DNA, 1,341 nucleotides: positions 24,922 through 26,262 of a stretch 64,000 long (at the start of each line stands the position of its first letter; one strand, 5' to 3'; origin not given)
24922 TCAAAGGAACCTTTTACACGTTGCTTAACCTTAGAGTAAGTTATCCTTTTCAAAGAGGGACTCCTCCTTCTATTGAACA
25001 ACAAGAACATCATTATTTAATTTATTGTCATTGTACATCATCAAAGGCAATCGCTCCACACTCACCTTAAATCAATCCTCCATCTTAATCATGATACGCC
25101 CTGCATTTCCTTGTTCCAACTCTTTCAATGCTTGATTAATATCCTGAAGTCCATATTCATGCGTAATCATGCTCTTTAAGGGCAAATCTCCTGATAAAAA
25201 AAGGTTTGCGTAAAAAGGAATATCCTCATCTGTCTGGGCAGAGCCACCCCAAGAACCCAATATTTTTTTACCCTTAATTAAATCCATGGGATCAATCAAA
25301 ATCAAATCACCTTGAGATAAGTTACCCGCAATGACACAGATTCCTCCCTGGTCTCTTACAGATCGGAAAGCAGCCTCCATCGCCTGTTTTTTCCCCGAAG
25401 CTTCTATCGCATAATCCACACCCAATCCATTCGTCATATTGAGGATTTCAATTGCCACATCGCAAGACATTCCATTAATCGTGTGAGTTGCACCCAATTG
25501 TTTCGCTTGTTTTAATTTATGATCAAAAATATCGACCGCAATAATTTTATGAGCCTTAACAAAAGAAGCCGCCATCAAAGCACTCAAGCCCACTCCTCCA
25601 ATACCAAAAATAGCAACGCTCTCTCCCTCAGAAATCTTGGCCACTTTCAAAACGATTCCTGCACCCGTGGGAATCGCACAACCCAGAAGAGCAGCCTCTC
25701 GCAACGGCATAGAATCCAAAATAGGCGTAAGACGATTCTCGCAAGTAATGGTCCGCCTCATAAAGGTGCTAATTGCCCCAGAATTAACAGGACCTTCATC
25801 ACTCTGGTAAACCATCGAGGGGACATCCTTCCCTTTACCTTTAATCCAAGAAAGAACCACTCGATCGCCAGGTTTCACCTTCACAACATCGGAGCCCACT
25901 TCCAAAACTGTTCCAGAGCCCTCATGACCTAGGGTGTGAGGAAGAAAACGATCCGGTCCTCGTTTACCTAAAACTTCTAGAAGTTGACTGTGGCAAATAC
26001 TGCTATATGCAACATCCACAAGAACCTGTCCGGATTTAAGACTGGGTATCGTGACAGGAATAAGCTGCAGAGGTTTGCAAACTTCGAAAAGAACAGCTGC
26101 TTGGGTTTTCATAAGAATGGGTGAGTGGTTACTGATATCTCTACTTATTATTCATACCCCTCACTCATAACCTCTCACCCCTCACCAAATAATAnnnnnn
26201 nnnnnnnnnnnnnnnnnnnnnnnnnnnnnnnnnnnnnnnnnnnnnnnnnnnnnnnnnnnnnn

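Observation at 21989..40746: Machinery for C-branched or C-methylated sugars: YerE-like ThDP enzyme, E1 alpha/beta pair and two B12-radical SAM enzymes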

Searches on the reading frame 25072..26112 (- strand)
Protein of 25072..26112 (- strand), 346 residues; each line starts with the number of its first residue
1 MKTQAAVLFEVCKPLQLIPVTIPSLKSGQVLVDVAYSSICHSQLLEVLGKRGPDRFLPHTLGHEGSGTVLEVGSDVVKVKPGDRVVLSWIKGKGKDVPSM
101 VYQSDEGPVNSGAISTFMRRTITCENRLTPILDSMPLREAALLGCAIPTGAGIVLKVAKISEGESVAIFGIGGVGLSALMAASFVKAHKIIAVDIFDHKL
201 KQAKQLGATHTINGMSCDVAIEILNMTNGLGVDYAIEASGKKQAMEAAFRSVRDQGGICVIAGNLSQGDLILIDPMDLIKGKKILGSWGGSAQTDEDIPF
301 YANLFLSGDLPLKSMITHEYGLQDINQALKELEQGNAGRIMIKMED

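Call 4: search_protein_families(library=pfam, proteins=[window:25072-26112:-])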
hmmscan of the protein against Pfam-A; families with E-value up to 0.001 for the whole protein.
window:25072-26112:- (346 aa): 4 families
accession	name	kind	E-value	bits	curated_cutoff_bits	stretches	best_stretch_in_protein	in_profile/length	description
PF00107.32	ADH_zinc_N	-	2.1e-25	89.6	31.8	1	173-299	1-125/129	Zinc-binding dehydrogenase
PF08240.17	ADH_N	-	4.5e-15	56.2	23.5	1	27-98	2-73/104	Alcohol dehydrogenase GroES-like domain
PF13602.12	ADH_zinc_N_2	-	2.4e-07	32.2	27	1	206-337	1-128/134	Zinc-binding dehydrogenase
PF16912.11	Glu_dehyd_C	-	0.00023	21.2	34.9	1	163-289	31-160/211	Glucose dehydrogenase C-terminus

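Call 15: search_protein_families(library=ncbifam, proteins=[window:25072-26112:-], max_evalue=0.00001)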
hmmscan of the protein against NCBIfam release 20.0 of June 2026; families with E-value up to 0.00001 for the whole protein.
window:25072-26112:- (346 aa): 23 families
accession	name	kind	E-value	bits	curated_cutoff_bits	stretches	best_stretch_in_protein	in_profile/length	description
TIGR02818.1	adh_III_F_hyde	equivalog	9.4e-63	212.5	543.95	2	113-344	136-368/368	S-(hydroxymethyl)glutathione dehydrogenase/class III alcohol dehydrogenase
TIGR03989.1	Rxyl_3153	subfamily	5.2e-61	206.9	440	2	111-343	135-369/370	NDMA-dependent alcohol dehydrogenase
TIGR03451.1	mycoS_dep_FDH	equivalog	1.2e-58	198.7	512.9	2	113-342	127-356/358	S-(hydroxymethyl)mycothiol dehydrogenase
NF006940.0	PRK09422.1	equivalog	6.6e-34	117.4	344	2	139-344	139-335/338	alcohol dehydrogenase AdhP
NF041097.1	keto_inos_dh_IolM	equivalog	5.4e-32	110.9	450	1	20-343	45-388/389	scyllo-inosose 3-dehydrogenase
TIGR03366.1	HpnZ_proposed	hypoth_equivalog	3.2e-29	102.1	328.1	2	126-281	120-271/315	putative phosphonate catabolism associated alcohol dehydrogenase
TIGR00692.1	tdh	equivalog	1.7e-28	99.6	458.35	1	150-342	149-338/340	L-threonine 3-dehydrogenase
NF003808.0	PRK05396.1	equivalog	9.5e-28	97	380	1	148-344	149-340/341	L-threonine 3-dehydrogenase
NF010344.0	PRK13771.1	subfamily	6.2e-24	84.6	349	1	4-344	2-333/334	putative alcohol dehydrogenase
NF007642.0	PRK10309.1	equivalog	1.6e-22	80.2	550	1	18-344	15-346/347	galactitol-1-phosphate 5-dehydrogenase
TIGR03201.1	dearomat_had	equivalog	1.1e-20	74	338.65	1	10-339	6-343/349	6-hydroxycyclohex-1-ene-1-carbonyl-CoA dehydrogenase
NF041172.1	AcrlCoa_red_Thmprot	equivalog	1.2e-20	73.7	500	1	7-343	5-333/334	acryloyl-CoA reductase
TIGR02824.1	quinone_pig3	subfamily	1.9e-18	66.5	296.8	2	121-343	98-324/325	putative NAD(P)H quinone oxidoreductase, PIG3 family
NF047908.1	AldhRedAhr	equivalog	7.9e-18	64.4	470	1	12-339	13-330/335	NADPH-dependent aldehyde reductase Ahr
NF007489.0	PRK10083.1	equivalog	7.3e-14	51.5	376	1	7-335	4-326/339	Zn-dependent oxidoreductase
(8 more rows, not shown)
